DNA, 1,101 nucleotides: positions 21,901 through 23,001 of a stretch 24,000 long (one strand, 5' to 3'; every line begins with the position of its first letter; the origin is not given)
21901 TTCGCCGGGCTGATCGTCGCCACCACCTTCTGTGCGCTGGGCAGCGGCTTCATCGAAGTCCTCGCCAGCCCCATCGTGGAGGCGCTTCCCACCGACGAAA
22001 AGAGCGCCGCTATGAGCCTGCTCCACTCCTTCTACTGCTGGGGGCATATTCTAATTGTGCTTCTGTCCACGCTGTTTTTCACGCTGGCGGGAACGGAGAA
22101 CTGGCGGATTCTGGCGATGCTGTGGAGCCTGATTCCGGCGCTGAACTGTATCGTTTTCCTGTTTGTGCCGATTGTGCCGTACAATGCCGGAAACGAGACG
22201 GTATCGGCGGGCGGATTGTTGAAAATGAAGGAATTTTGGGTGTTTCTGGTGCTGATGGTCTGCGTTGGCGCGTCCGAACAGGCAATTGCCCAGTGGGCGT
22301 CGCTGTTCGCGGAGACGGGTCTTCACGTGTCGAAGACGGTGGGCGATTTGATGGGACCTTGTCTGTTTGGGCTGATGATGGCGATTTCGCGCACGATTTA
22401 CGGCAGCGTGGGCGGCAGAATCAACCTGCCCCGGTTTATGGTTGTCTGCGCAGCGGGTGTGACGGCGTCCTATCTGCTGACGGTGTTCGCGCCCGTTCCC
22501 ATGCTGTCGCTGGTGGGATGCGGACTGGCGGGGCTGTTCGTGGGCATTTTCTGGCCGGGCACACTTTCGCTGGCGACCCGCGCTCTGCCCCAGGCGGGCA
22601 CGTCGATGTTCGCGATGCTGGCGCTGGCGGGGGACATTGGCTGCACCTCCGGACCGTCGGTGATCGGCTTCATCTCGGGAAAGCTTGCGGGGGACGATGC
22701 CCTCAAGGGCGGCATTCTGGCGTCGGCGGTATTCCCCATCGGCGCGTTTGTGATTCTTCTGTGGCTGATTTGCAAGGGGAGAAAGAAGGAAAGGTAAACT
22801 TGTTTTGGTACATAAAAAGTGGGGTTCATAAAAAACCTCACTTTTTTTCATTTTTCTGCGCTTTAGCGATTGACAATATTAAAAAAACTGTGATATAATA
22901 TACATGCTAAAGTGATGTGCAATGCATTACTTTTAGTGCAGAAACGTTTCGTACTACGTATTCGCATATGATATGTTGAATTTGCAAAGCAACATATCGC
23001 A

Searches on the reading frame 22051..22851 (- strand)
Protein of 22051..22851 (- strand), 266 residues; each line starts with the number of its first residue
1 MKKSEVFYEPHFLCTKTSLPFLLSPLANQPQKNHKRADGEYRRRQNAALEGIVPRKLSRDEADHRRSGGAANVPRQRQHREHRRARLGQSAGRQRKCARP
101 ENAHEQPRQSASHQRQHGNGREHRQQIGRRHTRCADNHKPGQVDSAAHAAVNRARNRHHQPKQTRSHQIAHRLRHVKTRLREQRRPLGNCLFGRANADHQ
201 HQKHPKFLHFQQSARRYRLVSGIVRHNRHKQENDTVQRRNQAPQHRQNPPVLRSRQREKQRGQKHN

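Call 52: search_protein_families(library=pfam, proteins=[window:22051-22851:-], max_evalue=0.001)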
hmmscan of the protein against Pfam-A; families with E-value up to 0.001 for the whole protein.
window:22051-22851:- (266 aa): 0 families

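Call 92: find_encoding_contigs(protein=window:22051-22851:-, flank=10000, max_places=4)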
Protein window:22051-22851:- (266 aa): no gene with exactly this product is on record in the collection.
